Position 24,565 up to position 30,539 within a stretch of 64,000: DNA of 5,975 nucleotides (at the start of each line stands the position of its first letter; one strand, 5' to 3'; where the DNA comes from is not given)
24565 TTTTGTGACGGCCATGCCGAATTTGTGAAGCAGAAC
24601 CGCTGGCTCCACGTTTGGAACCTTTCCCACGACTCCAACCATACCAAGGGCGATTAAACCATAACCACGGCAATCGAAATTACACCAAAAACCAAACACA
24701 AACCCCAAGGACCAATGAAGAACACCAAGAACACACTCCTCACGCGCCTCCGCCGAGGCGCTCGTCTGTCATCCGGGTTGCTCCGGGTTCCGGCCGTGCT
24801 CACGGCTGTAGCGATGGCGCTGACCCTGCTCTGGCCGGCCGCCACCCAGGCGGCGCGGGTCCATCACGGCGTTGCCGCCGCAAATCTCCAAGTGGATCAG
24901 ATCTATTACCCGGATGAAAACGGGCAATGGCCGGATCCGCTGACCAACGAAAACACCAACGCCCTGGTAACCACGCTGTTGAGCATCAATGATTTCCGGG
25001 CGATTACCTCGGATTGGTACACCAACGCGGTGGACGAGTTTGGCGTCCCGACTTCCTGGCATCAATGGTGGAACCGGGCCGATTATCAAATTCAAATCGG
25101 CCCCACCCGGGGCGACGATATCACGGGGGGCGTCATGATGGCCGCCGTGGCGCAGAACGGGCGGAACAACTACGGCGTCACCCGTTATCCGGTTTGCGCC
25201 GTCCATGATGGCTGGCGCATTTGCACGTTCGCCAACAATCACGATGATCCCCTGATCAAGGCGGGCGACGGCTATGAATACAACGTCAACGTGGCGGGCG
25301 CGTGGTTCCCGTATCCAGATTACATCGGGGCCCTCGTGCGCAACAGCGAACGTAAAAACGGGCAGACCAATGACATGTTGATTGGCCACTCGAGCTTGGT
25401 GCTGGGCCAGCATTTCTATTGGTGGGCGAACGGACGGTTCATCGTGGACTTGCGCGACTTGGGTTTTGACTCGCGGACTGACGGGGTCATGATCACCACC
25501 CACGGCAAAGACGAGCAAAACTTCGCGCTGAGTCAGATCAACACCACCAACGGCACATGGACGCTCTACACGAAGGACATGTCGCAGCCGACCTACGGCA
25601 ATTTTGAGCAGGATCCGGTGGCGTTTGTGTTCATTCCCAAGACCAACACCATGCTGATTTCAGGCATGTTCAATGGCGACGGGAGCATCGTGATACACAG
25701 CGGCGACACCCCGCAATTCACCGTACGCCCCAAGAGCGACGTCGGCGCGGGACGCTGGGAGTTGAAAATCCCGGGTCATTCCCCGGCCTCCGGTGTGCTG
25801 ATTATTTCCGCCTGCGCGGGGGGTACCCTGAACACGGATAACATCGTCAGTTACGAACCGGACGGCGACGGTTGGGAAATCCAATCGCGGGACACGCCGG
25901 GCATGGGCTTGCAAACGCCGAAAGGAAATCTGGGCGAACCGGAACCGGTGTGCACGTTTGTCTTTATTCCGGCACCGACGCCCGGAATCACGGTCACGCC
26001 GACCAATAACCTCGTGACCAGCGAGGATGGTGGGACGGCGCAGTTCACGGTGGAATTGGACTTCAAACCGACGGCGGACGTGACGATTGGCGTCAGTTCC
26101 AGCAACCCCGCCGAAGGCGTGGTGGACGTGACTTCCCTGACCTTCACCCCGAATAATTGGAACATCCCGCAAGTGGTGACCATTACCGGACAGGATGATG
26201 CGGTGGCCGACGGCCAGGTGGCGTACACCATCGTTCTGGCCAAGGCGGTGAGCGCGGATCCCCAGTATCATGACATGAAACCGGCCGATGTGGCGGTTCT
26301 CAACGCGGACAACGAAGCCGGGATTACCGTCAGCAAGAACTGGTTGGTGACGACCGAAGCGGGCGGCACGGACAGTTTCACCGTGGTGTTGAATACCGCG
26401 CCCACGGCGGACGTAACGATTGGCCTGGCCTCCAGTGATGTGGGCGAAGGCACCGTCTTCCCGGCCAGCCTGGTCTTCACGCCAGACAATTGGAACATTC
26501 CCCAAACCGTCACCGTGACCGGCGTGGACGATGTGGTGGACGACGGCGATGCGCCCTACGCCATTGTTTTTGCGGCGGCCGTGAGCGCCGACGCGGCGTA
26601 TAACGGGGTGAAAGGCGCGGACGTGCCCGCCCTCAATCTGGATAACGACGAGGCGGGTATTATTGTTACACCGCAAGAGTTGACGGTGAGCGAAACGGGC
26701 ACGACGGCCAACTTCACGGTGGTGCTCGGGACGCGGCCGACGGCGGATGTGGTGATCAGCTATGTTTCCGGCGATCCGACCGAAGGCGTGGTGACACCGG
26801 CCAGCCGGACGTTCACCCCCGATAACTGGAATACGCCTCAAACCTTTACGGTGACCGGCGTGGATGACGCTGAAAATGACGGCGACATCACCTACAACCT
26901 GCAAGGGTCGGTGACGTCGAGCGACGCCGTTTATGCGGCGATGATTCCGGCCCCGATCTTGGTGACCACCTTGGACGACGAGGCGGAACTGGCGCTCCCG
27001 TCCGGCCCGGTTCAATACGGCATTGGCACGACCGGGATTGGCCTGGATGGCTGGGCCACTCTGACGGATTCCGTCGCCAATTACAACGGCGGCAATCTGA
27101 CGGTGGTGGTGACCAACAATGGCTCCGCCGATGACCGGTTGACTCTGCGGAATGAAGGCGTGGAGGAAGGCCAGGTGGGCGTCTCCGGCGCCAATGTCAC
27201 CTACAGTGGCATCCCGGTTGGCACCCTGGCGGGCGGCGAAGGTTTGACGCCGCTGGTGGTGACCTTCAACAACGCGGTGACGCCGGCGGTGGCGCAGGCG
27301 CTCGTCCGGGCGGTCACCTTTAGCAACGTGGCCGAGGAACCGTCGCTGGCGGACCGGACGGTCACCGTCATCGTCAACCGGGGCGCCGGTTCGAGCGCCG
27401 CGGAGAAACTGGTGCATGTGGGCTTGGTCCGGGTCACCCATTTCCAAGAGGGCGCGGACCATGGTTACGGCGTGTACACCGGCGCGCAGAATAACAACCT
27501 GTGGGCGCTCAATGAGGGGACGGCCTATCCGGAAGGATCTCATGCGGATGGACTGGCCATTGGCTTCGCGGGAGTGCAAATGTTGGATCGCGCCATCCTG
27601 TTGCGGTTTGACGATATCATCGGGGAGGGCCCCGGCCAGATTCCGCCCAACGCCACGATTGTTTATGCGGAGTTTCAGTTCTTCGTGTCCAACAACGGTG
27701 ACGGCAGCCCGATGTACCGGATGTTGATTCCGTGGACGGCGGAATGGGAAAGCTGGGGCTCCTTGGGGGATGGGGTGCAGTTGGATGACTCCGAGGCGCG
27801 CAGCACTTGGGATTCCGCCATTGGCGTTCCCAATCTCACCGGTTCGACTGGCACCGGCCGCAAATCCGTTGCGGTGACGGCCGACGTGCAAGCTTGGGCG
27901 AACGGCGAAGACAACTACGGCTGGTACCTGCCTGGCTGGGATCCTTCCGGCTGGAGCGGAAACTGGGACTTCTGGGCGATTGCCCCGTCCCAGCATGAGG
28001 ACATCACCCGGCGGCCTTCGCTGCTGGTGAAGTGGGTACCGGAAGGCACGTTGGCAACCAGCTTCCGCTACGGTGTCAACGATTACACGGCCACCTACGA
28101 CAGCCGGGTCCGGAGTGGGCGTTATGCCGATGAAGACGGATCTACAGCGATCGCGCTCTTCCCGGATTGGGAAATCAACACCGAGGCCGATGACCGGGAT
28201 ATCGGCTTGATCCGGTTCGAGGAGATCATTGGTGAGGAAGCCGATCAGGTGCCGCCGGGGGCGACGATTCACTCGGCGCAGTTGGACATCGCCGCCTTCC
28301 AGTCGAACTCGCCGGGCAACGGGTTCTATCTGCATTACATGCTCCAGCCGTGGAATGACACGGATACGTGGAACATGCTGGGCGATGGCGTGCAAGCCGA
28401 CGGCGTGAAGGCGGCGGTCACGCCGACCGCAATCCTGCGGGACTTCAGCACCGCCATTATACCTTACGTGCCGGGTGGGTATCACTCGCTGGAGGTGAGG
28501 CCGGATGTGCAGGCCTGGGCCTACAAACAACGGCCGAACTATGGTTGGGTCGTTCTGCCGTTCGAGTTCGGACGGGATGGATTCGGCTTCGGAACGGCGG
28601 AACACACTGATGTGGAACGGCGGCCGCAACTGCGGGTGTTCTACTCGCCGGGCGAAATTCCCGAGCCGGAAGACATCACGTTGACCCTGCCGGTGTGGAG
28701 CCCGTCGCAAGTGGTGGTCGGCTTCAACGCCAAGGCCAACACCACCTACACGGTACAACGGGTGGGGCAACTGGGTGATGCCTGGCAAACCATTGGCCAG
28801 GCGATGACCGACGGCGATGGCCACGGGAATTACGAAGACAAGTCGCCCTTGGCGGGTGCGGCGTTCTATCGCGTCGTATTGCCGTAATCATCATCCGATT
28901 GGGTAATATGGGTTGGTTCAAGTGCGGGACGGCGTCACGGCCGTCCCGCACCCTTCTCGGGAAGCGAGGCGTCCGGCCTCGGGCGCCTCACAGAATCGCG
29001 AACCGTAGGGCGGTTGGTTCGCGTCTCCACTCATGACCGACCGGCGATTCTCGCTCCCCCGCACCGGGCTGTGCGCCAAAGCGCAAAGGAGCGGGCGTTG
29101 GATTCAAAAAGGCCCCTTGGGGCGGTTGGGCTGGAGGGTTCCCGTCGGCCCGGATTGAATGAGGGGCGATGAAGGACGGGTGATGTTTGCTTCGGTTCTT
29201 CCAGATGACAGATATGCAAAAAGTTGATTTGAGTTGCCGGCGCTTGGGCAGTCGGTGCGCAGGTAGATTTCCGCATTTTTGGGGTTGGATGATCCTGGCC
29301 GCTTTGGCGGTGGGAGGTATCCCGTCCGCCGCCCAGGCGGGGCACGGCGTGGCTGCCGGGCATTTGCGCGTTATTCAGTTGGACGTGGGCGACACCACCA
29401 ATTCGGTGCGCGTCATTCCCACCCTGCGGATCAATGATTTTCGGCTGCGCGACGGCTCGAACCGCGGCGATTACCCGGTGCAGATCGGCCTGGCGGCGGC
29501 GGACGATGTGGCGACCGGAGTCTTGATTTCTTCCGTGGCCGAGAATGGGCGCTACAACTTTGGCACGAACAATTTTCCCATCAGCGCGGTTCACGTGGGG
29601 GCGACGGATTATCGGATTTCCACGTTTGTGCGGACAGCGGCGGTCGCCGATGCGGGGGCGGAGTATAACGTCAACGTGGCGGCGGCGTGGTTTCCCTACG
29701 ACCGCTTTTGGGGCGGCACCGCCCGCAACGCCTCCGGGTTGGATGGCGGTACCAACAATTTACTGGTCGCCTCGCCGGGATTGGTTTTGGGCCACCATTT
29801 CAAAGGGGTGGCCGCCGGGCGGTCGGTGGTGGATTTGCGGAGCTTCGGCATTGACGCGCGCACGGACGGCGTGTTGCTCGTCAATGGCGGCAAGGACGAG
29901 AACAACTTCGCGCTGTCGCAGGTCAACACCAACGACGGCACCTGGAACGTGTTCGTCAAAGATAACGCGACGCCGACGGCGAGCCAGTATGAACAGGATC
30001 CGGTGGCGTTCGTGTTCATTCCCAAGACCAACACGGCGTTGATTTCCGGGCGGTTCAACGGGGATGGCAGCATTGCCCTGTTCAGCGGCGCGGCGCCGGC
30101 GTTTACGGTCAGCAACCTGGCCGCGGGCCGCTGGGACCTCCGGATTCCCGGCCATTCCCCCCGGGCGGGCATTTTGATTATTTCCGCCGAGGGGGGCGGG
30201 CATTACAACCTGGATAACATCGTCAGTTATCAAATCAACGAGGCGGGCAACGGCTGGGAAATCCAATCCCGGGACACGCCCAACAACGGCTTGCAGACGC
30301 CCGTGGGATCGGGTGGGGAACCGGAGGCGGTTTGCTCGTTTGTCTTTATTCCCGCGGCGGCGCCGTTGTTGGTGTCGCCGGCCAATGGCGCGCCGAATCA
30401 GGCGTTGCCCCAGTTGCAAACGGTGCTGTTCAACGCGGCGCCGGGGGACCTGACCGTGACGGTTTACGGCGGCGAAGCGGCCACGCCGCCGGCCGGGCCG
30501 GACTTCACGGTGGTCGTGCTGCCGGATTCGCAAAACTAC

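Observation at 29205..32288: Giant secreted metallophosphoesterases with a non-canonical first metal motif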

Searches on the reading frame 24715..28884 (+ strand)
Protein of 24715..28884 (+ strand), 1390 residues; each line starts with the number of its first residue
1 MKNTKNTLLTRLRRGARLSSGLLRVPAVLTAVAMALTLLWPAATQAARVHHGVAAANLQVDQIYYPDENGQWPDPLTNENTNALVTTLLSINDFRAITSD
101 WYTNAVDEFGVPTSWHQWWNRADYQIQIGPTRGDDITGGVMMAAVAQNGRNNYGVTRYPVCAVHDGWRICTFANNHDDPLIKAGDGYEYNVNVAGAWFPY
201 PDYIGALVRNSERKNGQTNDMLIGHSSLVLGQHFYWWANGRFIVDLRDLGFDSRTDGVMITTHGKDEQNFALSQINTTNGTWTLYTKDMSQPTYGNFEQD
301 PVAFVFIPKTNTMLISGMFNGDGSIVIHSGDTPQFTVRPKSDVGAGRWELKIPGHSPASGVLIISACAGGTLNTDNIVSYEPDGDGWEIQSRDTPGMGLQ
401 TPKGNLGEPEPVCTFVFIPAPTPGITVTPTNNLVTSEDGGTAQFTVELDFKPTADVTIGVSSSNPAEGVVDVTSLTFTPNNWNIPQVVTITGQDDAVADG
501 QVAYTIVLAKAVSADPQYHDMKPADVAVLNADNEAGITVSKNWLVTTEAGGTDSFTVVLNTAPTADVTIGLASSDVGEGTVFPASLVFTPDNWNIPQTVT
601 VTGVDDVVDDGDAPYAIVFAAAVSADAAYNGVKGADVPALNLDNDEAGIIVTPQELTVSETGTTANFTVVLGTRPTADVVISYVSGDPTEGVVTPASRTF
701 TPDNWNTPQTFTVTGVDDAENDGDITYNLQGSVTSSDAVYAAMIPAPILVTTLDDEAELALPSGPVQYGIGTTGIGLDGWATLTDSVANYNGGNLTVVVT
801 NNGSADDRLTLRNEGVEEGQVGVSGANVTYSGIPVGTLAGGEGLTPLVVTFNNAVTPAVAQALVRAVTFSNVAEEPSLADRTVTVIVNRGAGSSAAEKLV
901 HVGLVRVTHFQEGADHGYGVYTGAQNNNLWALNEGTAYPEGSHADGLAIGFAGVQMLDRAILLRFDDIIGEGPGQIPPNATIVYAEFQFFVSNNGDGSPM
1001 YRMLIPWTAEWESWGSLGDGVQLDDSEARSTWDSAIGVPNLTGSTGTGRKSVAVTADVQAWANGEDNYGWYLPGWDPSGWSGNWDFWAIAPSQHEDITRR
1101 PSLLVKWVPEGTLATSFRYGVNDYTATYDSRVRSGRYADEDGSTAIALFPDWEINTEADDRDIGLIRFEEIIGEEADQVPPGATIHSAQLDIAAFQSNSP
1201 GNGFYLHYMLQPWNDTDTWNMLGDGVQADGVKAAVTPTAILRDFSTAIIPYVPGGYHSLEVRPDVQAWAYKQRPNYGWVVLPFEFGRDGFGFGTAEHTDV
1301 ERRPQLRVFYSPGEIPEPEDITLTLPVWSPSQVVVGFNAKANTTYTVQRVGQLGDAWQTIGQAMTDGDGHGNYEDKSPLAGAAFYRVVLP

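Call 6: search_protein_families(library=pfam, proteins=[window:24715-28884:+], max_evalue=0.01)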
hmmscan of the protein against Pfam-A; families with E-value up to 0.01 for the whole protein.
window:24715-28884:+ (1390 aa): 2 families
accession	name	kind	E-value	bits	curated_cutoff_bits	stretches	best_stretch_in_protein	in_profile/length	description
PF03160.20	Calx-beta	-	0.0026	18.2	27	0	643-729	1-92/119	Calx-beta domain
PF17766.7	fn3_6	-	0.0029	18.2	26.4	0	647-675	45-73/99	Fibronectin type-III domain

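Call 7: search_protein_families(library=ncbifam, proteins=[window:24715-28884:+], max_evalue=0.01)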
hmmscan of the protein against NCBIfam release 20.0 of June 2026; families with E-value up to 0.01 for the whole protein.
window:24715-28884:+ (1390 aa): 1 family
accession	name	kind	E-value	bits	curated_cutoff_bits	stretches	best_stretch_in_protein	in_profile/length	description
NF033679.1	DNRLRE_dom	domain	1.1e-11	45.1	34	1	1176-1308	39-163/164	DNRLRE domain-containing protein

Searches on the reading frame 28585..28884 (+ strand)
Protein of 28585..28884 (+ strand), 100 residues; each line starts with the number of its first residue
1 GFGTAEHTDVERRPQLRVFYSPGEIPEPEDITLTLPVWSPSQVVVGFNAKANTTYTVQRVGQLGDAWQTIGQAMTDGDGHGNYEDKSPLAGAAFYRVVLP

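Call 63: search_protein_families(library=pfam, proteins=[window:28585-28884:+], max_evalue=10)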
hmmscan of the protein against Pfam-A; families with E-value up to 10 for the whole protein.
window:28585-28884:+ (100 aa): 0 families

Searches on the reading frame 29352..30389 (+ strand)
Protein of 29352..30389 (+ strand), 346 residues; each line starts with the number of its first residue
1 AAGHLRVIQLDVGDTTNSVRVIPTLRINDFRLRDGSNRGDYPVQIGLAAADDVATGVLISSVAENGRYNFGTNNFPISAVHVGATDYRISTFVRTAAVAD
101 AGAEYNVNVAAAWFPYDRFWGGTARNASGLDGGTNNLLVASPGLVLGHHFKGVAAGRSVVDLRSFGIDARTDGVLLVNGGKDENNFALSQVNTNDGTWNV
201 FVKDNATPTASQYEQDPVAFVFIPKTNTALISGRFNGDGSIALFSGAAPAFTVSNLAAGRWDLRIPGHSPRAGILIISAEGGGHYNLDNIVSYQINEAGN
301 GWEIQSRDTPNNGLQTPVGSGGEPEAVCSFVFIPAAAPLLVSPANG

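Call 22: find_homologous_proteins(query=window:29352-30389:+, max_evalue=0.001)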
Query window:29352-30389:+ (346 aa): 34 proteins with E <= 0.001 among 8000 candidates.
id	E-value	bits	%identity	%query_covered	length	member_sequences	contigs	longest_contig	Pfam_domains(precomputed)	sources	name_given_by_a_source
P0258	7.3e-224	760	99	100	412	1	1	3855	-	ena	-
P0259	3.7e-139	482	66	99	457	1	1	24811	-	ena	-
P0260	2.4e-133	463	64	99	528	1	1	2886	-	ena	-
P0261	6.9e-122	425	63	100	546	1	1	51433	-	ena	-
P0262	2.1e-102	361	56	94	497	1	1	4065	-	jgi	jgi:hypothetical protein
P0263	4.8e-102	360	55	100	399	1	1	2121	-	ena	-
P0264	1.1e-99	352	60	87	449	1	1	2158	-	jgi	-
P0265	5.5e-97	343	53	99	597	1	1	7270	PF07679.23,PF13927.13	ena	-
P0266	5.0e-96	340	55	100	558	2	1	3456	-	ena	-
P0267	1.3e-92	329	51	99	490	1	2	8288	-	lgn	-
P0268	4.1e-88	314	51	98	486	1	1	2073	-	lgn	-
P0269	4.4e-83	298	49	100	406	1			-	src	-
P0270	2.8e-80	288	51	86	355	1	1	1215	-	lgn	-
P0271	3.2e-79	285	49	98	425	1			-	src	-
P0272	7.3e-77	277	45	93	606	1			-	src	-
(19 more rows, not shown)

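Call 67: predict_structure(alignment_id=A3)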
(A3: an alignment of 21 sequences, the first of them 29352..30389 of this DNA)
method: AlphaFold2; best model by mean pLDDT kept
length: 346 residues; sequences in the alignment: 21
mean_pLDDT: 89.6   pTM: 0.90
mean pLDDT of the five models: 89.6, 89.3, 89.2, 88.0, 86.5
residues with pLDDT >= 90: 229; 70-90: 93; 50-70: 23; < 50: 1
segments of 3 or more residues with pLDDT < 50: none
pLDDT, mean of each block of 10 residues (from residue 1): 94 90 93 93 88 92 80 83 87 83 91 96 85 83 95 88 98 96 92 95 81 87 96 96 96 96 95 95 80 95 93 85 90 78 53
secondary structure, 60 per line:
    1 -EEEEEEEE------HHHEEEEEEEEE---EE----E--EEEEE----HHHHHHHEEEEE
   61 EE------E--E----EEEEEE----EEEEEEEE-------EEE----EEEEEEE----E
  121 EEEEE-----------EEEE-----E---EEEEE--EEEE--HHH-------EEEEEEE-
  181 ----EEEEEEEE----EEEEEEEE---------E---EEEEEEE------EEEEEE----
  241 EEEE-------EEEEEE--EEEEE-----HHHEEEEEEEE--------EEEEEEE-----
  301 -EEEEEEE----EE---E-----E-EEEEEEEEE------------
elements in order: E2-9 E19-27 E40-44 H49-55 E56-62 E77-82 E87-94 E102-104 E109-115 E120-125 E137-140 E150-154 E157-160 E173-179 E185-192 E197-204 E218-224 E231-236 E241-244 E252-257 E260-264 E273-280 E289-295 E302-308 E326-334

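Call 70: fold_search(model_id=the predicted structure, library=pdb)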
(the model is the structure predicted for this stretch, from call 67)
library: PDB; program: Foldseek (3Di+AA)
matches with E <= 10: 353; with E <= 0.001: 0
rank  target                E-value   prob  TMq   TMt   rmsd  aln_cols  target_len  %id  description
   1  4zch_B                1.4e-02  0.44  0.32  0.28  13.9       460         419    9  Single-chain human APRIL-BAFF-BAFF Heterotrimer (released 2015-05-13)
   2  4zch_A                1.9e-02  0.38  0.29  0.26  14.9       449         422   10  Single-chain human APRIL-BAFF-BAFF Heterotrimer (released 2015-05-13)
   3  8d53_G                1.3e-01  0.03  0.11  0.09  23.5       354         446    9  Crystal Structure of Mosaic HIV-1 Envelope (MosM3.3) in Complex with antibodies PGT124 and 35O22 at 3.25 Angstrom (released 2024-07-24)
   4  4llf_B                1.5e-01  0.30  0.16  0.19  16.3       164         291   14  Crystal structure of Cucumber Necrosis Virus (released 2013-10-30)
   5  1ypz_E                1.6e-01  0.06  0.11  0.16  23.3       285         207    4  Immune receptor (released 2005-04-12)
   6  4llf_A                1.9e-01  0.11  0.13  0.15  16.1       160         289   17  Crystal structure of Cucumber Necrosis Virus (released 2013-10-30)
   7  5jsd_A                2.1e-01  0.35  0.19  0.13  15.3       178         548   11  Crystal structure of phiAB6 tailspike in complex with five-repeated oligosaccharides of Acinetobacter baumannii surfac (released 2017-03-08)
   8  9d8l_B                2.6e-01  0.02  0.10  0.05  20.2       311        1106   10  KP.2 SARS-COV-2 Spike 2-up conformation (released 2025-10-29)
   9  9d8l_C                2.6e-01  0.02  0.10  0.05  20.0       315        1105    9  KP.2 SARS-COV-2 Spike 2-up conformation (released 2025-10-29)
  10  7xtz_A                3.0e-01  0.02  0.11  0.05  20.1       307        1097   10  Structure of SARS-CoV-2 Spike Protein with Engineered x3 Disulfide (x3(D427C, V987C) and single Arg S1/S2 cleavage sit (released 2022-07-20)
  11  9d8h_A                3.2e-01  0.02  0.09  0.05  19.8       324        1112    8  JN.1 SARS-COV-2 Spike 3-down conformation (released 2025-10-29)
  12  5js4_A                3.4e-01  0.28  0.19  0.13  15.0       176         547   11  Crystal structure of phiAB6 tailspike (released 2017-03-08)
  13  9h6h_B                3.6e-01  0.04  0.13  0.06  26.5       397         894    8  Bacteroides ovatus GH98 endoxylanase with Seleno-methionine substituents (released 2025-11-05)
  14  8k7v_D                3.6e-01  0.03  0.12  0.08  17.7       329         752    8  the alpha-galactosidase 5 with inhibitor ABP2 (released 2024-07-31)
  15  9d8k_A                3.6e-01  0.02  0.10  0.05  20.3       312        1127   10  KP.2 SARS-COV-2 Spike 1-up conformation (released 2025-10-29)
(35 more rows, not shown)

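Call 79: fold_search(model_id=the predicted structure, library=viral)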
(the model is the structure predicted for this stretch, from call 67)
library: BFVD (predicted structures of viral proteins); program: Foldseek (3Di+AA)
matches with E <= 10: 412; with E <= 0.001: 3
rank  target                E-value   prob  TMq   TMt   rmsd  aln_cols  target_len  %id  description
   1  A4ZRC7                5.9e-07  1.00  0.41  0.12  23.0       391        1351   11  Tail fiber [Synechococcus phage Syn5]
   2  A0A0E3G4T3            6.0e-05  1.00  0.39  0.20   5.5       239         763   16  Tail fiber [Synechococcus phage ACG-2014f]
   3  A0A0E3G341            6.5e-04  1.00  0.35  0.17   6.7       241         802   12  Tail fiber [Synechococcus phage ACG-2014f]
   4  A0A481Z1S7            1.6e-03  1.00  0.24  0.42   2.9       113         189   15  Uncharacterized protein [Mimivirus LCMiAC01]
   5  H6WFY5                2.4e-03  0.89  0.23  0.12  24.2       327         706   12  Virion structural protein and packaging [Cyanophage S-TIM5]
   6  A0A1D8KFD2            4.7e-03  0.57  0.22  0.10  25.6       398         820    9  Uncharacterized protein [Synechococcus phage S-CAM1]
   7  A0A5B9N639            4.9e-03  1.00  0.23  0.13   3.9       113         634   17  (no name in the UniProt tables at hand)
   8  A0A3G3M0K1            7.1e-03  0.75  0.20  0.16  19.7       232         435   13  Minor tail protein [Arthrobacter phage Mendel]
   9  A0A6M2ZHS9            7.4e-03  0.57  0.23  0.09  25.6       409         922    8  Concanavalin A-like lectin/glucanase [Synechococcus phage S-SCSM1]
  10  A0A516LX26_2          8.7e-03  0.15  0.15  0.07  21.0       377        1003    9  (no name in the UniProt tables at hand)
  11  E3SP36                9.6e-03  1.00  0.21  0.59   3.9       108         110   16  Predicted protein [Cyanophage NATL2A-133]
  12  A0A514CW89            1.4e-02  0.69  0.24  0.10  21.4       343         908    8  Putative tail fiber protein [Achromobacter phage vB_AxyP_19-32_Axy24]
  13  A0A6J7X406            1.9e-02  1.00  0.23  0.09   4.9       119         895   13  Uncharacterized protein [uncultured Caudovirales phage]
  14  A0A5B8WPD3            2.1e-02  0.72  0.19  0.11  17.5       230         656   11  Minor tail protein [Arthrobacter phage Qui]
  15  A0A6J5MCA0            2.1e-02  0.47  0.23  0.10  31.1       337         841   14  Uncharacterized protein [uncultured Caudovirales phage]
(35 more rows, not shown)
